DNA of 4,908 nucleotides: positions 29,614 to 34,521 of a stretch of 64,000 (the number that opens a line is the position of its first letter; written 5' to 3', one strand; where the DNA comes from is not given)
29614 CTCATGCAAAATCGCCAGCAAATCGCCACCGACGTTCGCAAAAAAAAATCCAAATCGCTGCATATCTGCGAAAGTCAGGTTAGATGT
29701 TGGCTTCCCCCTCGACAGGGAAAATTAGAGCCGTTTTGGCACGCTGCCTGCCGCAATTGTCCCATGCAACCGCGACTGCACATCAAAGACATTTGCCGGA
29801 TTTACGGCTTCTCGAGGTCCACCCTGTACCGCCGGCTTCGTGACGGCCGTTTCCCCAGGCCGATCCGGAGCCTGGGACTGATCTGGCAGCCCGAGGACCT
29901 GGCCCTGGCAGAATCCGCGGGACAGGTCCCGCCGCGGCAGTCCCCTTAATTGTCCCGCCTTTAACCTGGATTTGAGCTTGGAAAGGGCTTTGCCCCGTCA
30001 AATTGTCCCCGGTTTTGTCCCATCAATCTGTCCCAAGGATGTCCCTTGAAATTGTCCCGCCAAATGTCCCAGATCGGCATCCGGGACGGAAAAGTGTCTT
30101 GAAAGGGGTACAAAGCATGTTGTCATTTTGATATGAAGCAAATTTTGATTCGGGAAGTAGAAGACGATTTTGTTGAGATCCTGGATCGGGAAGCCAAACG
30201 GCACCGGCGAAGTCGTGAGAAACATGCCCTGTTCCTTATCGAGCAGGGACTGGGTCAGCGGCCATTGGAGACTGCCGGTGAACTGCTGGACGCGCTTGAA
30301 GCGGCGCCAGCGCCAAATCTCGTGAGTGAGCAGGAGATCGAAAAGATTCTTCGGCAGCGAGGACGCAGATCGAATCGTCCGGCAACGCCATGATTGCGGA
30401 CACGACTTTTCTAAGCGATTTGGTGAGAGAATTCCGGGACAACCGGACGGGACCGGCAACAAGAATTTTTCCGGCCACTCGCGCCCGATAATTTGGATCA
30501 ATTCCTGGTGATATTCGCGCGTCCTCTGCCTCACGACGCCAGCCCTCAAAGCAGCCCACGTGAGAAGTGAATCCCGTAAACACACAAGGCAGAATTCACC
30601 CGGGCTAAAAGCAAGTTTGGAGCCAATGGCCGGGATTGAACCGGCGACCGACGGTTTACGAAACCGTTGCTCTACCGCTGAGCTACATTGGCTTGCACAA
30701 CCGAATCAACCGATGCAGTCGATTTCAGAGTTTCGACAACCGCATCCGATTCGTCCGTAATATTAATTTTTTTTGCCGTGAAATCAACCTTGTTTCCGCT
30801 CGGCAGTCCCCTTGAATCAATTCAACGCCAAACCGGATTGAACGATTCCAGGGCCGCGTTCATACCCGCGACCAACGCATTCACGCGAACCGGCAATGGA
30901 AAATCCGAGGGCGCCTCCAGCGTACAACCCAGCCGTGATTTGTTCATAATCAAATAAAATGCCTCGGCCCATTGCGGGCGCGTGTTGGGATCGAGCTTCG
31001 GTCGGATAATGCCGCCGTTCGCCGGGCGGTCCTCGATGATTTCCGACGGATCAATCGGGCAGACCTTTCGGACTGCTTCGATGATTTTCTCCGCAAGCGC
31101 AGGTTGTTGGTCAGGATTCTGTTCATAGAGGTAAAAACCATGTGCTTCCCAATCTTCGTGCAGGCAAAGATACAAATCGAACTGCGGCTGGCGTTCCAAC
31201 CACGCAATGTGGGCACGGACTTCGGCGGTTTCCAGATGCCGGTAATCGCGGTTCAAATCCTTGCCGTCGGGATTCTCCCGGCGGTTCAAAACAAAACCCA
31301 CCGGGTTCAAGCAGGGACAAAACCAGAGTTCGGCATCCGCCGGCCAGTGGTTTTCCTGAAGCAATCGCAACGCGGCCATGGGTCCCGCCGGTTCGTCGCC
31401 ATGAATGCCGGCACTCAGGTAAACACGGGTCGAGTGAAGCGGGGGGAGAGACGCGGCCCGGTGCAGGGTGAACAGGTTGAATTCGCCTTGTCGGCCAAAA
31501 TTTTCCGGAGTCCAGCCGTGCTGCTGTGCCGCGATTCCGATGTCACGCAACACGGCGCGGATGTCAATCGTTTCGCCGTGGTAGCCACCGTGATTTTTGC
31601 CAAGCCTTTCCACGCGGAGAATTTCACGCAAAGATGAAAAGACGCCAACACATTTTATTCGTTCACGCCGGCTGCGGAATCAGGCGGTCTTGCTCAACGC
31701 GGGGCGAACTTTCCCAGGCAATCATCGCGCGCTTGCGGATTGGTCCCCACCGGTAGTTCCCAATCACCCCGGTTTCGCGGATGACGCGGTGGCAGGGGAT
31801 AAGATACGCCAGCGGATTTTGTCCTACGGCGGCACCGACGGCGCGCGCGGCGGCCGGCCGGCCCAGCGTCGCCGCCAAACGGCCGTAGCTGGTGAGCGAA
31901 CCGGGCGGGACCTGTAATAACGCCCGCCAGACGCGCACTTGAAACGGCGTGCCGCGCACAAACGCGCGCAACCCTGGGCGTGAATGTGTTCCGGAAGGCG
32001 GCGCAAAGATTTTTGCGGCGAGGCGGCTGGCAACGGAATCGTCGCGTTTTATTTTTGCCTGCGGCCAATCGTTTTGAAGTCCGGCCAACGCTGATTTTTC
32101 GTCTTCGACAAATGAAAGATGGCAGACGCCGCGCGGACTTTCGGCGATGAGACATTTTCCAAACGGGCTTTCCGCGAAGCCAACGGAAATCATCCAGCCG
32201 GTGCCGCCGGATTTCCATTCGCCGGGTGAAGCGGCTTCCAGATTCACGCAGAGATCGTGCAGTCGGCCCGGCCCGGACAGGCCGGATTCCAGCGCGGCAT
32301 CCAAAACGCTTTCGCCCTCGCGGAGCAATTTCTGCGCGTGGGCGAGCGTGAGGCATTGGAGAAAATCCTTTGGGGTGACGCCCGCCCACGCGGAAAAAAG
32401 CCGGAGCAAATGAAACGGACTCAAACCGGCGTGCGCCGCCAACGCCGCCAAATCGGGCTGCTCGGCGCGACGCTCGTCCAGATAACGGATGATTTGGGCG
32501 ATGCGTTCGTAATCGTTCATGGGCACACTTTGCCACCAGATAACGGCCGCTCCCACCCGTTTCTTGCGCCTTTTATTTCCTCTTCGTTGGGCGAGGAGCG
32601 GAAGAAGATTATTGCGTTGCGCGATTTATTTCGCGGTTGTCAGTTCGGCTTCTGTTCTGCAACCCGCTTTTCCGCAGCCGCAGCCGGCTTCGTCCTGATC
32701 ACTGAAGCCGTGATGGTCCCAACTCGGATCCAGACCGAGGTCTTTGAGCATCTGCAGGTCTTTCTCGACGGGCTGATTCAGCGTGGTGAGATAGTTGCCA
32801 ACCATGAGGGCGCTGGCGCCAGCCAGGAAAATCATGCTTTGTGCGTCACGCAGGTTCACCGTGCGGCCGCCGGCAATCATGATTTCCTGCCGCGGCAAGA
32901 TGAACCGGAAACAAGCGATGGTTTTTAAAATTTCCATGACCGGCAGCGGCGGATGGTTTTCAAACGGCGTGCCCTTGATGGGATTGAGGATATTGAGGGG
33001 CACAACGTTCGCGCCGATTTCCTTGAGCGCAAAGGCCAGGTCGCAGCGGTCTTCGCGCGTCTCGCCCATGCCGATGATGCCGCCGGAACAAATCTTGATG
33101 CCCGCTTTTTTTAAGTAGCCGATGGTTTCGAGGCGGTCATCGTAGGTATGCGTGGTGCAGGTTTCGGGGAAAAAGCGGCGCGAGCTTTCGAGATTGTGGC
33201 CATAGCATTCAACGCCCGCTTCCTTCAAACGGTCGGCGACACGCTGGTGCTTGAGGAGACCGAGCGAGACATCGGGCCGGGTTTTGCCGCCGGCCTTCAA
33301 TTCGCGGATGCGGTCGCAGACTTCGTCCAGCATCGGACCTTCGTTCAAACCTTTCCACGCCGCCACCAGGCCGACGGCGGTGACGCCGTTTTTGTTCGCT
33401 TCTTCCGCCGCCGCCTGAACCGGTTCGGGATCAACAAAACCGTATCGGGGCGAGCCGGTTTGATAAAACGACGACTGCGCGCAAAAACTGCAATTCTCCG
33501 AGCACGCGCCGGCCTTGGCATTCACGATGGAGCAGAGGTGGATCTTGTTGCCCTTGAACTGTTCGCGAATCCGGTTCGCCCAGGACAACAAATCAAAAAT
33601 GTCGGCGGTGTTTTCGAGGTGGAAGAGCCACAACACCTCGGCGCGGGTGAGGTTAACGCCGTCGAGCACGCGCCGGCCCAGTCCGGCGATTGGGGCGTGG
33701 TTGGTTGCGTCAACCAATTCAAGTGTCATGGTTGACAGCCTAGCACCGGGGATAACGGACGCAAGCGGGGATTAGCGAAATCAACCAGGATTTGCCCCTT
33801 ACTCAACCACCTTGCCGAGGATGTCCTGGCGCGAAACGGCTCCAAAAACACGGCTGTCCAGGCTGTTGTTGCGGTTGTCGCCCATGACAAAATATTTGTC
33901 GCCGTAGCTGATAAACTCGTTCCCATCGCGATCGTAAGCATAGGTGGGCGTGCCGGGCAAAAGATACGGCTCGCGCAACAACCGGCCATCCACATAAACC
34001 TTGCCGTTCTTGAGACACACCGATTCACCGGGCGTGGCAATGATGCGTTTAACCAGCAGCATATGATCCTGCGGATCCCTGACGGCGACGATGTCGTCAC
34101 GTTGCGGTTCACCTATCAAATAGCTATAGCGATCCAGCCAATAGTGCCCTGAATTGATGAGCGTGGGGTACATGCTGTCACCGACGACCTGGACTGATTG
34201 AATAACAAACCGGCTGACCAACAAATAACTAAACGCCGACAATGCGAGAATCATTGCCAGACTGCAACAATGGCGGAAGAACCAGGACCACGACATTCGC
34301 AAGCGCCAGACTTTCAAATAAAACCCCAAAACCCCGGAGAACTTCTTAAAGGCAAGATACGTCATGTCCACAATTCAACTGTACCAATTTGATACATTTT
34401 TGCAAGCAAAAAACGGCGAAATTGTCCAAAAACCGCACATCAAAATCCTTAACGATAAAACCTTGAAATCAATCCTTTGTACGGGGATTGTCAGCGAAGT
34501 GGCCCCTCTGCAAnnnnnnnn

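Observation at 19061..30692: A complete microcompartment (BMC) locus lies inside an ~11.5-kb segment bounded by a perfect 24-bp duplication of the tRNA-Thr 3' end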

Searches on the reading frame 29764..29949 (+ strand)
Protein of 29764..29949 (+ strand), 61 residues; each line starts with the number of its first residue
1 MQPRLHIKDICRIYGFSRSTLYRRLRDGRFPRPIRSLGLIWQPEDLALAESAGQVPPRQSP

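Call 42: search_protein_families(library=pfam, proteins=[window:29764-29949:+], max_evalue=0.01)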
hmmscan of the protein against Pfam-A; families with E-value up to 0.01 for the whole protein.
window:29764-29949:+ (61 aa): 6 families
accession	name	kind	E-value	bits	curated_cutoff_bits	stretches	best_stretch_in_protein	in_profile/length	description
PF05930.18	Phage_AlpA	-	2.5e-06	27.7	21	1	6-35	5-34/51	Prophage CP4-57 regulatory protein (AlpA)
PF02796.21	HTH_7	-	2e-05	25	23.8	1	7-27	24-44/45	Helix-turn-helix domain of resolvase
PF12728.13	HTH_17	-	5.6e-05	23.8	27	1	7-32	4-30/51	Helix-turn-helix domain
PF00165.29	HTH_AraC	-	0.00012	22.5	26.6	1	2-26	6-30/42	Bacterial regulatory helix-turn-helix proteins, AraC family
PF13518.12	HTH_28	-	0.00048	20.6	25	1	6-26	14-34/52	Helix-turn-helix domain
PF13384.12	HTH_23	-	0.0018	18.5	24.6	1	5-26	18-39/50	Homeodomain-like domain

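Call 60: find_homologous_proteins(query=window:29764-29949:+, max_evalue=0.001)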
Query window:29764-29949:+ (61 aa): 1 proteins with E <= 0.001 among 1 candidates.
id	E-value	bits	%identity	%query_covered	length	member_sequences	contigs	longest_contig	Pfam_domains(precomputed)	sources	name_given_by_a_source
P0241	3.0e-30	120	90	98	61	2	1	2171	PF12728.14,PF02796.22,PF05930.19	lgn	-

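Call 61: find_encoding_contigs(protein=P0241, flank=10000, max_places=4)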
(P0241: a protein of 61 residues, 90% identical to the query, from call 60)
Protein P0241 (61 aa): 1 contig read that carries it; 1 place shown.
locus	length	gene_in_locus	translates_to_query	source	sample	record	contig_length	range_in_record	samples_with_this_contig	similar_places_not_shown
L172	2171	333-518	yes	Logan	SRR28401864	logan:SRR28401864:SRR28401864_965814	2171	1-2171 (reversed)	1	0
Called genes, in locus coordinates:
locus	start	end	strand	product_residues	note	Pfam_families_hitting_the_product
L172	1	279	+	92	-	?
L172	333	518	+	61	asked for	PF02796:HTH_7 (weak), PF05930:Phage_AlpA, PF12728:HTH_17 (faint)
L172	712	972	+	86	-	-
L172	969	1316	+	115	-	-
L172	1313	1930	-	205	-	-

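Call 72: search_protein_families(library=pfam, proteins=[L172:712-972:+, L172:969-1316:+, L172:1313-1930:-], max_evalue=1)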
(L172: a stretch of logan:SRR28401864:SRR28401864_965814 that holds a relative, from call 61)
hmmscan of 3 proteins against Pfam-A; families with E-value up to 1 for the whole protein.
L172:712-972:+ (86 aa): 0 families

L172:969-1316:+ (115 aa): 1 family
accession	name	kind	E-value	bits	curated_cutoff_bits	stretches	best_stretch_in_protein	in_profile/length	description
PF02452.23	PemK_toxin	-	0.00092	19.8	23.1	1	13-95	15-98/109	PemK-like, MazF-like toxin of type II toxin-antitoxin system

L172:1313-1930:- (205 aa): 8 families
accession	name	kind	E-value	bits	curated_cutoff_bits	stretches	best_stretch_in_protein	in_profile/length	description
PF01580.24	FtsK_SpoIIIE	-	0.0097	15.8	24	1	4-20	39-55/221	FtsK/SpoIIIE family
PF06745.19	ATPase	-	0.087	12.6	26.6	1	5-27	20-42/231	KaiC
PF13555.12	AAA_29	-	0.11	12.7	27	1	5-19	22-37/61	P-loop containing region of AAA domain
PF00270.35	DEAD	-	0.16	12.1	26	1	5-28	15-39/167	DEAD/DEAH box helicase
PF13476.12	AAA_23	-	0.21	12.7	27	1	7-19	22-34/201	AAA domain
PF13479.12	AAA_24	-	0.23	11.7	27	1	5-80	3-65/195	AAA domain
PF13401.12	AAA_22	-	0.26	12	27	1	6-28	7-29/130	AAA domain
PF12775.13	AAA_7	-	0.37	10.8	25.8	1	5-32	34-61/181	P-loop containing dynein motor region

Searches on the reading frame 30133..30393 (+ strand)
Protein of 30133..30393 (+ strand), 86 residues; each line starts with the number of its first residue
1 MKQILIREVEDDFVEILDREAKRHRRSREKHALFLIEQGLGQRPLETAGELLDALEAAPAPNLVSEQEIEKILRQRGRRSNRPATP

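Call 8: search_protein_families(library=pfam, proteins=[window:30133-30393:+], max_evalue=0.01)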
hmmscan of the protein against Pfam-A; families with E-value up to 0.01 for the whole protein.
window:30133-30393:+ (86 aa): 1 family
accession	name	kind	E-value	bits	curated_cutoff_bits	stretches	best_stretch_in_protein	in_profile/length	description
PF22513.2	FitA-like_RHH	-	5.8e-05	23.4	27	1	3-36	2-35/39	Antitoxin FitA-like, ribbon-helix-helix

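Call 72: search_protein_families(library=pfam, proteins=[window:30133-30393:+], max_evalue=1)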
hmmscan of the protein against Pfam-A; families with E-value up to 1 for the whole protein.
window:30133-30393:+ (86 aa): 2 families
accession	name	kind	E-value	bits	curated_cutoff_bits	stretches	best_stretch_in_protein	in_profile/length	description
PF22513.2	FitA-like_RHH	-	5.8e-05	23.4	27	1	3-36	2-35/39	Antitoxin FitA-like, ribbon-helix-helix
PF15855.10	DUF4726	-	0.1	13.3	27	1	46-84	29-67/101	Domain of unknown function (DUF4726)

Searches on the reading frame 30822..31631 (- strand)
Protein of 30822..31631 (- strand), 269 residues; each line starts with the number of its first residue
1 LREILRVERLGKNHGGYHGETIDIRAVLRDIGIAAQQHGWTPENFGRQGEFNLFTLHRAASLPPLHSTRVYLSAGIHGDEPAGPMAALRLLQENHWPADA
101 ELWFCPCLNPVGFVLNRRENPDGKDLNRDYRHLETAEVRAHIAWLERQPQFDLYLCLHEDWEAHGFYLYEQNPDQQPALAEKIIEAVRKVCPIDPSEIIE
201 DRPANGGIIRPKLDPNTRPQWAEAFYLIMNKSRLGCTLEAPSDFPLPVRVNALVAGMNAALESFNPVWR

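Call 11: search_protein_families(library=pfam, proteins=[window:30822-31631:-], max_evalue=0.01)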
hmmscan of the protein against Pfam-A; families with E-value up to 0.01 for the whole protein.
window:30822-31631:- (269 aa): 4 families
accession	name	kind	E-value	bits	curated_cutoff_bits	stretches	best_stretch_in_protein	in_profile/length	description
PF24827.1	AstE_AspA_cat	-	4.6e-10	39.8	25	1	68-174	3-120/192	Succinylglutamate desuccinylase/Aspartoacylase catalytic domain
PF00246.29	Peptidase_M14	-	2.7e-05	24.4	21.6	1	69-133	48-136/286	Zinc carboxypeptidase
PF10994.13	DUF2817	-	0.00016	21.8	23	1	67-135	51-123/341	Protein of unknown function (DUF2817)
PF17033.10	Peptidase_M99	-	0.005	16.8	27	1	68-167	37-134/267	Carboxypeptidase controlling helical cell shape catalytic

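Call 67: find_encoding_contigs(protein=window:30822-31631:-, flank=10000, max_places=10)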
Protein window:30822-31631:- (269 aa): 1 contig read that carries it; 1 place shown.
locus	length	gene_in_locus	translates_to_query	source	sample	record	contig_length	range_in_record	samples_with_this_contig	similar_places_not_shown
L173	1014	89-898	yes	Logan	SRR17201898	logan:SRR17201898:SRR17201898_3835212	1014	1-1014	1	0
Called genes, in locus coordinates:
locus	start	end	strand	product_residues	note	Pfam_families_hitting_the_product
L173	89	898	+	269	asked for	PF24827:AstE_AspA_cat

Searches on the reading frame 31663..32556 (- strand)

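Call 11: search_protein_families(library=pfam, proteins=[window:31663-32556:-], max_evalue=0.01)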
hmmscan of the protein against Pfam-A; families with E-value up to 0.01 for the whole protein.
window:31663-32556:- (297 aa): 4 families
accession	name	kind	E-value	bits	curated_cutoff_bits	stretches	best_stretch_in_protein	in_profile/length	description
PF01035.26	DNA_binding_1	-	4e-30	103.9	27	1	204-283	1-80/81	6-O-methylguanine DNA methyltransferase, DNA binding domain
PF12833.13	HTH_18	-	5.6e-15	55.8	33.6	1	39-115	1-78/80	Helix-turn-helix domain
PF00165.29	HTH_AraC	-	7.8e-06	26.3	26.6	1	36-67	11-42/42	Bacterial regulatory helix-turn-helix proteins, AraC family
PF02870.21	Methyltransf_1N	-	0.00034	21.5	21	1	126-161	4-38/71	6-O-methylguanine DNA methyltransferase, ribonuclease-like domain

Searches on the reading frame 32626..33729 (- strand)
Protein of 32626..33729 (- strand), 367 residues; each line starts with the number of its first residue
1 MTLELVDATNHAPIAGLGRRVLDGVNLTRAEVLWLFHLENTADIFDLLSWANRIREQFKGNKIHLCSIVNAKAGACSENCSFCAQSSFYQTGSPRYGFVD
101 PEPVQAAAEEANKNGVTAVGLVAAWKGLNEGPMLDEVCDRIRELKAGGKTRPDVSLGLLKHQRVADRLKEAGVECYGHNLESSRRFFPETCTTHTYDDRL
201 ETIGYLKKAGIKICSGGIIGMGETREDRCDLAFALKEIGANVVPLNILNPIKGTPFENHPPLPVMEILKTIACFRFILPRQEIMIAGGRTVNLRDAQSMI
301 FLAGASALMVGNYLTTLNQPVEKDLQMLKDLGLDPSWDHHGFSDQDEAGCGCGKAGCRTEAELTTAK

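Call 11: search_protein_families(library=pfam, proteins=[window:32626-33729:-], max_evalue=0.01)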
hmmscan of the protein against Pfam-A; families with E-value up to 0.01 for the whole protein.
window:32626-33729:- (367 aa): 2 families
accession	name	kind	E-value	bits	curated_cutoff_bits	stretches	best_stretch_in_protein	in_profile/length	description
PF06968.18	BATS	-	5.6e-29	100.6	22.2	1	244-333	1-87/88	Biotin and Thiamin Synthesis associated domain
PF04055.27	Radical_SAM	-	1.4e-20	74.6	29.5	1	75-232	6-163/166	Radical SAM superfamily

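Call 13: find_related_loci(query=window:32626-33729:-, collection=genome_contigs, flank=10000)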
Query window:32626-33729:- (367 aa) in genome_contigs; peptide patterns used: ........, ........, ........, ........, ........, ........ (x = any residue, [..] = any of these).
600 stretches matched a pattern (row limit reached: there are more); 582 encode a relative of the query (tblastn E <= 1e-3); the best 80 are kept; 80 distinct loci.
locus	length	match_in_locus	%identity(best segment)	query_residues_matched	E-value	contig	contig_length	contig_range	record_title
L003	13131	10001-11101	89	1-367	0e+0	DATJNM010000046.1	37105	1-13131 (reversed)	MAG TPA_asm: Candidatus Sulfopaludibacter sp. isolate SMAG_U14861 k141_1171130, whole genome shotgun sequence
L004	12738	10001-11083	88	1-361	0e+0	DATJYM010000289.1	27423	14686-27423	MAG TPA_asm: Candidatus Acidiferrales bacterium isolate SMAG_U15152 k141_2595009, whole genome shotgun sequence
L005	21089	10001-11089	87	1-363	0e+0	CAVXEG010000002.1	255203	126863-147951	MAG: uncultured Verrucomicrobiae bacterium isolate MFD02199.bin.2.8 genome assembly, contig: contig_104009, whole genome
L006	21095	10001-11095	85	1-364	0e+0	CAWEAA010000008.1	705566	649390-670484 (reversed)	MAG: uncultured Verrucomicrobiae bacterium isolate MFD05580.bin.1.24 genome assembly, contig: contig_38293, whole genome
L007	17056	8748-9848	85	1-367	0e+0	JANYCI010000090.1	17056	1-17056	MAG: Limisphaerales bacterium isolate 336R_metabinner_137 336R_k141_709640, whole genome shotgun sequence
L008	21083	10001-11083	86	1-361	0e+0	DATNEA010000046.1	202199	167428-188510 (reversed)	MAG TPA_asm: Candidatus Angelobacter sp. isolate SMAG_U11256 k141_1744904, whole genome shotgun sequence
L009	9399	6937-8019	86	1-361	0e+0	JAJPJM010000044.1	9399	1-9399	MAG: Verrucomicrobia bacterium isolate Centralia_MAG_483 k107_23985380, whole genome shotgun sequence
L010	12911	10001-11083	87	1-361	0e+0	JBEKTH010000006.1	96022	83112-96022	MAG: Verrucomicrobiota bacterium isolate SPRUCE 553 SPRUCE_553_6, whole genome shotgun sequence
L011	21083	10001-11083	85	1-361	0e+0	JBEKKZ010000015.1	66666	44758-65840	MAG: Verrucomicrobiota bacterium isolate SPRUCE 359 SPRUCE_359_15, whole genome shotgun sequence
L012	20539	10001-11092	86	1-364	0e+0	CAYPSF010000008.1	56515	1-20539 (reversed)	MAG TPA_asm: uncultured Bifidobacteriaceae bacterium isolate binchicken_co54_474 genome assembly, contig: NODE_940_lengt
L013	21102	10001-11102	94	1-367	0e+0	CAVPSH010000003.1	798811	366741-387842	MAG: uncultured bacterium isolate MFD00031.bin.2.149 genome assembly, contig: contig_30167, whole genome shotgun sequenc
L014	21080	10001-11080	85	1-360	0e+0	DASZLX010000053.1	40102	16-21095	MAG TPA_asm: Verrucomicrobiia bacterium isolate SMAG_U5876 k141_1886975, whole genome shotgun sequence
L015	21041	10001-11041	90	1-347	0e+0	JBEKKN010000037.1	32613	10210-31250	MAG: Verrucomicrobiota bacterium isolate SPRUCE 348 SPRUCE_348_37, whole genome shotgun sequence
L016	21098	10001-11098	83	1-366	0e+0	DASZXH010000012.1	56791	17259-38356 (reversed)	MAG TPA_asm: Verrucomicrobiia bacterium isolate SMAG_U6178 k141_5285, whole genome shotgun sequence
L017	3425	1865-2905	88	1-347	0e+0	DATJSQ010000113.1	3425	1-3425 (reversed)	MAG TPA_asm: Verrucomicrobiia bacterium isolate SMAG_U14997 k141_347240, whole genome shotgun sequence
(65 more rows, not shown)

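Call 22: search_protein_families(library=pfam, proteins=[L015:13965-15032:+, L013:13167-14147:-, L013:14163-15638:-, L013:15635-17239:-, L013:17245-18468:-, L013:18522-19520:-, L015:16070-18811:-, L015:15727-16167:-, L015:19888-20391:+], max_evalue=0.01)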
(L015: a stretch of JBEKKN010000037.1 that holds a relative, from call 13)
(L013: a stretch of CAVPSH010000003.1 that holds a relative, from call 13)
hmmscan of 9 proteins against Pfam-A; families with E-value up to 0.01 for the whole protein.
L015:13965-15032:+ (355 aa): 1 family
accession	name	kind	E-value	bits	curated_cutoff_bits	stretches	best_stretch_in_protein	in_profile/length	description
PF00589.27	Phage_integrase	-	7e-11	42.6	27.1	1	203-322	39-169/172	Phage integrase family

L013:13167-14147:- (326 aa): 3 families
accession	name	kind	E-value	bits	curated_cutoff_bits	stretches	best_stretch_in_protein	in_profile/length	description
PF13602.12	ADH_zinc_N_2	-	3.8e-28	99.5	27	1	188-305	1-134/134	Zinc-binding dehydrogenase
PF00107.32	ADH_zinc_N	-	9.8e-17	61.6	31.8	1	157-243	1-95/129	Zinc-binding dehydrogenase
PF08240.17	ADH_N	-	1.1e-14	54.9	23.5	1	27-115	2-103/104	Alcohol dehydrogenase GroES-like domain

L013:14163-15638:- (491 aa): 1 family
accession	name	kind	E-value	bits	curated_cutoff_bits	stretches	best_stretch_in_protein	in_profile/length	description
PF02321.23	OEP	-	1.6e-55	188.3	22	2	293-469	11-187/187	Outer membrane efflux protein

L013:15635-17239:- (534 aa): 5 families
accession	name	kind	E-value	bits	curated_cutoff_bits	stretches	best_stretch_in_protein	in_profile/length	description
PF07690.21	MFS_1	-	4.7e-42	144.6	33.4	1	32-313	5-235/347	Major Facilitator Superfamily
PF00083.30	Sugar_tr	-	8.4e-13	48.4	22.3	1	33-190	10-185/452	Sugar (and other) transporter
PF13347.12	MFS_2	-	1.3e-06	27.6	27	1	56-139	257-342/427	MFS/sugar transport protein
PF06609.19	TRI12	-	1e-05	24.6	23.2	1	61-278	81-308/599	Fungal trichothecene efflux pump (TRI12)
PF03137.26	OATP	-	0.0018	17.1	25.8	0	118-174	140-196/545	Organic Anion Transporter Polypeptide (OATP) family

L013:17245-18468:- (407 aa): 5 families
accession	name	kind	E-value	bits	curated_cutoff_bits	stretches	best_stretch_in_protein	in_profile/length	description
PF16576.10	HlyD_D23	-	1.1e-21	77.5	30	1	110-352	16-185/214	Barrel-sandwich domain of CusB or HlyD membrane-fusion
PF13533.13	Biotin_lipoyl_2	-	1.7e-14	53.7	29.8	1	115-145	2-32/32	Biotin-lipoyl like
PF13437.12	HlyD_3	-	9.5e-14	52.5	22.2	1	279-356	2-81/106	HlyD family secretion protein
PF00529.27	CusB_dom_1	-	1.1e-13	51.7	26.5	1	84-405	2-88/89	Cation efflux system protein CusB domain 1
PF00364.28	Biotin_lipoyl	-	1.1e-05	25.6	22.1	0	116-144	45-73/73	Biotin-requiring enzyme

L013:18522-19520:- (332 aa): 0 families

L015:16070-18811:- (913 aa): 7 families
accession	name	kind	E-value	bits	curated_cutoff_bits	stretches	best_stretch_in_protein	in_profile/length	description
PF08751.17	TrwC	-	1.4e-75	255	25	1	21-298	3-284/286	TrwC relaxase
PF13604.12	AAA_30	-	4.7e-39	134.5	27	1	417-599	2-189/191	AAA domain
PF01443.25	Viral_helicase1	-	4.4e-14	53.3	21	2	440-544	5-104/228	Viral superfamily 1 RNA helicase core domain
PF13245.12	AAA_19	-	1.9e-10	41.5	25.1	1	431-541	9-133/134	AAA domain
PF13086.12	AAA_11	-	3.2e-06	27.5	27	1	417-479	2-70/257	AAA domain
PF13538.12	UvrD_C_2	-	0.00018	21.7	27.4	1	786-831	1-49/52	UvrD-like helicase C-terminal domain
PF25199.1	nSTAND_NTPase5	-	0.0067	16.7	34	0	433-509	41-106/145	Novel STAND NTPase 5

L015:15727-16167:- (146 aa): 0 families

L015:19888-20391:+ (167 aa): 0 families

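Call 28: find_encoding_contigs(protein=window:32626-33729:-, flank=10000, max_places=10)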
Protein window:32626-33729:- (367 aa): 1 contig read that carries it; 1 place shown.
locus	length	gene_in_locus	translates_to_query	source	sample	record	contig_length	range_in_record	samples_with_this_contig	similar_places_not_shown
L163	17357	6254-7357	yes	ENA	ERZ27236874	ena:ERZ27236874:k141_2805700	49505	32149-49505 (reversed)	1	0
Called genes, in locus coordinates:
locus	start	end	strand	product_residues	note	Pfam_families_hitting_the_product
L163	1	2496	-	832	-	?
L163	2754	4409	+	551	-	PF00682:HMGL-like, PF22615:IPMS_D2, PF08502:LeuA_dimer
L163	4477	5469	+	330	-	PF07610:DUF1573, PF00034:Cytochrom_C (faint), PF13442:Cytochrome_CBB3 (weak)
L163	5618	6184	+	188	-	PF10502:Peptidase_S26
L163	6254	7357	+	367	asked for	PF04055:Radical_SAM, PF06968:BATS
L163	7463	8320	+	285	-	PF00165:HTH_AraC (faint), PF12833:HTH_18, PF01035:DNA_binding_1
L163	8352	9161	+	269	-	PF24827:AstE_AspA_cat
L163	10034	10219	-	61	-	PF02796:HTH_7 (faint), PF05930:Phage_AlpA (weak)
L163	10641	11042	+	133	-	PF13358:DDE_3 (weak)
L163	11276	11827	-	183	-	PF00936:BMC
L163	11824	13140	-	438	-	PF01512:Complex1_51K, PF10531:SLBB, PF13534:Fer4_17, PF13375:RnfC_N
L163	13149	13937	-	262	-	PF08220:HTH_DeoR, PF00455:DeoRC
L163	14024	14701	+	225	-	PF06130:PTAC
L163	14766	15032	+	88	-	PF00936:BMC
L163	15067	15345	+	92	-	PF00936:BMC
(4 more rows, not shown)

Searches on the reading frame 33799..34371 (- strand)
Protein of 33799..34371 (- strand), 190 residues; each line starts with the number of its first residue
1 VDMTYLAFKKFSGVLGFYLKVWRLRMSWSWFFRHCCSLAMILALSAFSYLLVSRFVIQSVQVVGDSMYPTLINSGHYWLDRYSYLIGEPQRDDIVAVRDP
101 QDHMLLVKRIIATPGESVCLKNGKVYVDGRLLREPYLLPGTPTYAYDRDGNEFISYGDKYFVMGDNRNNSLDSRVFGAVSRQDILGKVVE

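Call 11: search_protein_families(library=pfam, proteins=[window:33799-34371:-], max_evalue=0.01)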
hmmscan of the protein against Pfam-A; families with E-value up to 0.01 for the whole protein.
window:33799-34371:- (190 aa): 1 family
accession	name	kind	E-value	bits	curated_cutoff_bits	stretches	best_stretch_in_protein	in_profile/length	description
PF10502.14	Peptidase_S26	-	2.4e-37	128.9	22.9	1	41-189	7-164/168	Signal peptidase, peptidase S26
